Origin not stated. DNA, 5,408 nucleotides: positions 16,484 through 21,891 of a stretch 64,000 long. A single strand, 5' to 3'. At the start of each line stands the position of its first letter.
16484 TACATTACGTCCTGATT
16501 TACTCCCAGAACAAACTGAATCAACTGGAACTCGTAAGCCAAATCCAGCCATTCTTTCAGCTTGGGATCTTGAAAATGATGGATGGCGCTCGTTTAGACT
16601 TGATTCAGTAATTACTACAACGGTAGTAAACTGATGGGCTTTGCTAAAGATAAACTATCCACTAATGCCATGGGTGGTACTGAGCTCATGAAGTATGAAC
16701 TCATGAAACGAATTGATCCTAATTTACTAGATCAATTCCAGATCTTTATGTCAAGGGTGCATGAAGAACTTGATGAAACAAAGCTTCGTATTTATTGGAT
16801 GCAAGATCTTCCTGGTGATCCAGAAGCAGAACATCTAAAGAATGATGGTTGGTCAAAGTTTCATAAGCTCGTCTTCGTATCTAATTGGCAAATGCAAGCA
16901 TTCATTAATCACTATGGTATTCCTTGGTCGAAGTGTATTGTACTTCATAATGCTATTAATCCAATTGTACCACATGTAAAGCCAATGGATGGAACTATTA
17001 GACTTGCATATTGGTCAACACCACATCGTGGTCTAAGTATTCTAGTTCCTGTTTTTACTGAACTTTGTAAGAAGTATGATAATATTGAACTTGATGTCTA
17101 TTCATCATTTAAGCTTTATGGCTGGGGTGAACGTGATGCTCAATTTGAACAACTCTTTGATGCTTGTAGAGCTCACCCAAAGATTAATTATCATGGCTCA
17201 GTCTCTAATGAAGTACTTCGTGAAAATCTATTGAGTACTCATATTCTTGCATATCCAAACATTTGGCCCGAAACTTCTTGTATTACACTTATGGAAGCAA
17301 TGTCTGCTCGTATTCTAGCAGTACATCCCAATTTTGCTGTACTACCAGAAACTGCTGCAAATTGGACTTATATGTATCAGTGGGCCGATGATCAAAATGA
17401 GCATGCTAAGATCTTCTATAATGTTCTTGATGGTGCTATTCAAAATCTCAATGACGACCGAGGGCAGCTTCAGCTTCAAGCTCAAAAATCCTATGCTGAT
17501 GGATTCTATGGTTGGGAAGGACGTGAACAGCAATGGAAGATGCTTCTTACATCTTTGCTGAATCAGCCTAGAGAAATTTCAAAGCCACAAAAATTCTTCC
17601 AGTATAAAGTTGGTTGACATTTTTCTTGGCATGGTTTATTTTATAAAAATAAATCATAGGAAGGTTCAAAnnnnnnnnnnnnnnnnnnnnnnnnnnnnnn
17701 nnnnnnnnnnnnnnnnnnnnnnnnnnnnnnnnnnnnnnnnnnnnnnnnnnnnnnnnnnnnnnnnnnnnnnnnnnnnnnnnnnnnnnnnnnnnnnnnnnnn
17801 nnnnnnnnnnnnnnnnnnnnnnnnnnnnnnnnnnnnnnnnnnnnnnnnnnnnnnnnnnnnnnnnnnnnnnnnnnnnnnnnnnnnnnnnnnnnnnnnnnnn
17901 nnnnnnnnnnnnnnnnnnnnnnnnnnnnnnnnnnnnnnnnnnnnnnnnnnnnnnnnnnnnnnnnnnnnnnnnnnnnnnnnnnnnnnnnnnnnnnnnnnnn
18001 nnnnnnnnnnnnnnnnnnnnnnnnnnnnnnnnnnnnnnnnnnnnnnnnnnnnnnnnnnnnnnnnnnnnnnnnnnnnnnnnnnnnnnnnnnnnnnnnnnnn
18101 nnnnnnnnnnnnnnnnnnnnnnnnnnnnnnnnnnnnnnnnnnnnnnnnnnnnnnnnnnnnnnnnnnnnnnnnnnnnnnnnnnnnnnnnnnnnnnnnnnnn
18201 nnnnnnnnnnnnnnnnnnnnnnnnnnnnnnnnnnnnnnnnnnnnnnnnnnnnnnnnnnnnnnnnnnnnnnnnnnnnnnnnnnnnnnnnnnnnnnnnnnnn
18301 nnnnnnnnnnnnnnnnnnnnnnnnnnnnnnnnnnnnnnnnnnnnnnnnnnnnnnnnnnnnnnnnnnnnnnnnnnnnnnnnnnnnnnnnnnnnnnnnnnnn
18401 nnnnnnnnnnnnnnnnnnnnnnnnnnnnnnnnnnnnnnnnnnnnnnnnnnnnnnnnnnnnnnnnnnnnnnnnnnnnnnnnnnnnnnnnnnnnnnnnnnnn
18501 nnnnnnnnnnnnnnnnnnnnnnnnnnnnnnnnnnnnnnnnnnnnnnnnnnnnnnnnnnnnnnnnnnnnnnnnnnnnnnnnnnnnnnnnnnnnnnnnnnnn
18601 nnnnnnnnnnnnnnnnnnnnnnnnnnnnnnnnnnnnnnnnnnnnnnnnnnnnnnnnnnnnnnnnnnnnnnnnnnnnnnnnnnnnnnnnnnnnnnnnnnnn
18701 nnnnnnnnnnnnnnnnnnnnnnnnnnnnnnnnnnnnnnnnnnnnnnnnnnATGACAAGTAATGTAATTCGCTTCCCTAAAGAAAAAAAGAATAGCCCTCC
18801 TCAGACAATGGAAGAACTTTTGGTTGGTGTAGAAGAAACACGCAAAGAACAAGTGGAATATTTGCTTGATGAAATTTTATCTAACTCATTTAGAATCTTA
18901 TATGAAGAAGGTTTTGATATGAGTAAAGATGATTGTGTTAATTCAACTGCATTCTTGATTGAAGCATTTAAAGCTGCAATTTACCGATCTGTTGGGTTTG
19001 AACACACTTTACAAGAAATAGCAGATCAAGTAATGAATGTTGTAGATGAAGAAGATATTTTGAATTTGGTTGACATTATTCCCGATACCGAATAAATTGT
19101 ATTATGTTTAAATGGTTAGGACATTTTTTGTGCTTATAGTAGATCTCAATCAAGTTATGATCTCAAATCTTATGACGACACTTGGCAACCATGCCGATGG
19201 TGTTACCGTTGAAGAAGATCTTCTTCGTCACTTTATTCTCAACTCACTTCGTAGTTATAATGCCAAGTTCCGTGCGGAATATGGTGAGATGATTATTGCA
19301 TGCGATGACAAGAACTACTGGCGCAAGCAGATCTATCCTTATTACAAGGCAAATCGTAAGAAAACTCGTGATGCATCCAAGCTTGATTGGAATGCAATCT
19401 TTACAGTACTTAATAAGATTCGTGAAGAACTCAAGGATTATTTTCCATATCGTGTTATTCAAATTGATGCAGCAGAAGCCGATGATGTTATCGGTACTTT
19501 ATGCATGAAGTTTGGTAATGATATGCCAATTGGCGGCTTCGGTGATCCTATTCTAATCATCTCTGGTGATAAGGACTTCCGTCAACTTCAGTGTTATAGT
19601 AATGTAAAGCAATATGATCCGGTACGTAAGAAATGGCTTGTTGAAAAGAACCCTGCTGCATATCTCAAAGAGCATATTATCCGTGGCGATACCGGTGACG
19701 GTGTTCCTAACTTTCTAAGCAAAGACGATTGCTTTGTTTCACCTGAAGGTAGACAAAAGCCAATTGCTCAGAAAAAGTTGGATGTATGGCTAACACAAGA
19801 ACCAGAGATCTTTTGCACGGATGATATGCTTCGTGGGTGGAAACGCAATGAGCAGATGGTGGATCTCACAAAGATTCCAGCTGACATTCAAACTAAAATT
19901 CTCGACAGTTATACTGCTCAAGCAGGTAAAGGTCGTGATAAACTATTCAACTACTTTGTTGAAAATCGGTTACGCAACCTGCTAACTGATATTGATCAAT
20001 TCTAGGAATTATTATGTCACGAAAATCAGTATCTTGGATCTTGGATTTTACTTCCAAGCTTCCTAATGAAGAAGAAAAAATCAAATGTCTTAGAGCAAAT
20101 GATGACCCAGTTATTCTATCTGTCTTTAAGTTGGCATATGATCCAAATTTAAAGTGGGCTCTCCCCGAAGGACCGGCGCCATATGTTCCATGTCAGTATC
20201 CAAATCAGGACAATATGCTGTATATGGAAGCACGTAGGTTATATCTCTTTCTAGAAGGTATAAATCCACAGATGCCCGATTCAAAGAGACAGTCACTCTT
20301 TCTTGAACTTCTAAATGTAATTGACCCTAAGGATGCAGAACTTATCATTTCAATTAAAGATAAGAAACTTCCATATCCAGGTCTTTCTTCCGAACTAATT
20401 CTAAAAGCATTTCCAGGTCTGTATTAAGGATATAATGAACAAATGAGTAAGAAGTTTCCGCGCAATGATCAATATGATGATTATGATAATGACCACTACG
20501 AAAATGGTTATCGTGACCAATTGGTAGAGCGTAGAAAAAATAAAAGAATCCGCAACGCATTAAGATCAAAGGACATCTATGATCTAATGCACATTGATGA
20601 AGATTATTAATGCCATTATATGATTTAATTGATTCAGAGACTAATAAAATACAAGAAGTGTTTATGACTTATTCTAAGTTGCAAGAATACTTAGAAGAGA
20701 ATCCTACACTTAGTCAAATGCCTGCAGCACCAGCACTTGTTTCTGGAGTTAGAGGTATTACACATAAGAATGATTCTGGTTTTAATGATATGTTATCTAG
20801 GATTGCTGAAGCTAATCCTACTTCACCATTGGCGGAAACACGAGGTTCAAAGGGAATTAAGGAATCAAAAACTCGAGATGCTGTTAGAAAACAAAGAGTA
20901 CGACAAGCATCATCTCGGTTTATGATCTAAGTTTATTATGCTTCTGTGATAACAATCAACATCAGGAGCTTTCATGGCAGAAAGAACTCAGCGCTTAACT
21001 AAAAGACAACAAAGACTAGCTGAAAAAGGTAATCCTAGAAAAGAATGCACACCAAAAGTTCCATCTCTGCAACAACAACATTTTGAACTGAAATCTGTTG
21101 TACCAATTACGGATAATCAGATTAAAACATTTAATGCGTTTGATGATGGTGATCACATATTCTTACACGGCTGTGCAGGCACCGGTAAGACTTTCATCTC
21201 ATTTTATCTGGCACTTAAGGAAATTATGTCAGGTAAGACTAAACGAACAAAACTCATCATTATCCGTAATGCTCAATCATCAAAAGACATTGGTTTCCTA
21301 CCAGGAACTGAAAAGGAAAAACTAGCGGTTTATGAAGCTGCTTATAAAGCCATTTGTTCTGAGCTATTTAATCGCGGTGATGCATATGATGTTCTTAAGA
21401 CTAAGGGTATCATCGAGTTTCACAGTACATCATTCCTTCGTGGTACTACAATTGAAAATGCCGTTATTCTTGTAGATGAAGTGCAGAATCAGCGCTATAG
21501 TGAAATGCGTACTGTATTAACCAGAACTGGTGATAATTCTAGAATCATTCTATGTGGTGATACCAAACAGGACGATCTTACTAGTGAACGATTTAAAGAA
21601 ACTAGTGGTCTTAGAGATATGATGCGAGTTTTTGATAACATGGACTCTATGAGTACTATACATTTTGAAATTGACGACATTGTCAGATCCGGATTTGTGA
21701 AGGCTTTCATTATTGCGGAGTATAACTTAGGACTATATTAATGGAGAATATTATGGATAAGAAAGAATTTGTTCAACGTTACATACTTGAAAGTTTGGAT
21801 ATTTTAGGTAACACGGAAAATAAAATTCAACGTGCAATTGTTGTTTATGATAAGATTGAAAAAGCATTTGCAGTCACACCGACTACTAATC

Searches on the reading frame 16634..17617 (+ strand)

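Call 67: search_protein_families(library=pfam, proteins=[window:16634-17617:+], max_evalue=0.01)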
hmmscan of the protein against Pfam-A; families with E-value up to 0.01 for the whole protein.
window:16634-17617:+ (327 aa): 3 families
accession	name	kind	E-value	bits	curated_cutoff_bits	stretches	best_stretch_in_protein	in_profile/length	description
PF00534.26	Glycos_transf_1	-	1.4e-08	35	26.4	1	130-244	26-134/172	Glycosyl transferases group 1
PF13692.12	Glyco_trans_1_4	-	2e-05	25.3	27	1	130-239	13-113/142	Glycosyl transferases group 1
PF13439.12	Glyco_transf_4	-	0.0097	16.4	28.5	0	75-110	133-168/170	Glycosyltransferase Family 4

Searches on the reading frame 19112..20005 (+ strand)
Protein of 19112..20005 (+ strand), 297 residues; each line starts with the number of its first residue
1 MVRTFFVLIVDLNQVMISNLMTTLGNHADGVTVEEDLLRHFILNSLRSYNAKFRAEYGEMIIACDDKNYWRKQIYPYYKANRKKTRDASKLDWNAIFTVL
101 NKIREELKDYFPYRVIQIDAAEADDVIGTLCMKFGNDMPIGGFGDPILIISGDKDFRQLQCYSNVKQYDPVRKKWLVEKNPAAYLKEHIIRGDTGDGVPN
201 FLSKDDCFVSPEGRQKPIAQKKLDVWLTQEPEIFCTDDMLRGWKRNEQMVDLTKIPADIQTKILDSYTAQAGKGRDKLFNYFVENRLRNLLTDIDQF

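Call 90: search_protein_families(library=pfam, proteins=[window:19112-20005:+], max_evalue=0.01)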
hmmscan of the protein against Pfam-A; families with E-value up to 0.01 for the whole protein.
window:19112-20005:+ (297 aa): 2 families
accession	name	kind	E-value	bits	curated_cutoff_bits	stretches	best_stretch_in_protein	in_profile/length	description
PF02739.22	5_3_exonuc_N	-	7.1e-17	62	34.3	1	43-173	37-150/164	5'-3' exonuclease, N-terminal resolvase-like domain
PF09293.15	RNaseH_C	-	4.7e-11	43.6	25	1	188-297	10-124/124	T4 RNase H, C terminal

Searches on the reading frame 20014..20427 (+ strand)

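Call 92: search_protein_families(library=pfam, proteins=[window:20014-20427:+], max_evalue=0.01)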
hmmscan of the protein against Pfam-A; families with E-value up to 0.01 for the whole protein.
window:20014-20427:+ (137 aa): 1 family
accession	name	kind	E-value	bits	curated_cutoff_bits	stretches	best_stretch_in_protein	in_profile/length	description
PF20025.4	DUF6433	-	4.6e-22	78.6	38.9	1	9-119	1-113/115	Family of unknown function (DUF6433)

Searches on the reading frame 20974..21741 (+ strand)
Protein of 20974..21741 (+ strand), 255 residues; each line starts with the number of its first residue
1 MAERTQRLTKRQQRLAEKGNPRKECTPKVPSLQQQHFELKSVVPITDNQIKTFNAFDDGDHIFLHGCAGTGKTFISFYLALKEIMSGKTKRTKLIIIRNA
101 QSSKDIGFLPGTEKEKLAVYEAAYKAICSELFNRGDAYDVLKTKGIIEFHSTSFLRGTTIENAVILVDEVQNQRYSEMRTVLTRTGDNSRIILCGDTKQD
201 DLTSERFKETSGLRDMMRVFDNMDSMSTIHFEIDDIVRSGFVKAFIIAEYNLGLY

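Call 90: search_protein_families(library=pfam, proteins=[window:20974-21741:+], max_evalue=0.01)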
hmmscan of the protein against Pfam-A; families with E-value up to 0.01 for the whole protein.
window:20974-21741:+ (255 aa): 7 families
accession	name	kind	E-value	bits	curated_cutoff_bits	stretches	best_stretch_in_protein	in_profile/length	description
PF02562.22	PhoH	-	6.7e-45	153.5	27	1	42-246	2-201/205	PhoH-like protein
PF13245.12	AAA_19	-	1e-05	26.2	25.1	1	61-199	13-128/134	AAA domain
PF13604.12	AAA_30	-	1e-05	25.8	27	1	50-199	7-127/191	AAA domain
PF00580.27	UvrD-helicase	-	0.00012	22.3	23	0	162-199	213-250/271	UvrD/REP helicase N-terminal domain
PF00270.35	DEAD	-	0.00076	19.7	26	1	46-97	1-51/167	DEAD/DEAH box helicase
PF13401.12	AAA_22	-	0.00086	20.1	27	1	60-195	6-122/130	AAA domain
PF05970.20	PIF1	-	0.0073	16.4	25.9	0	49-78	6-41/223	PIF1-like helicase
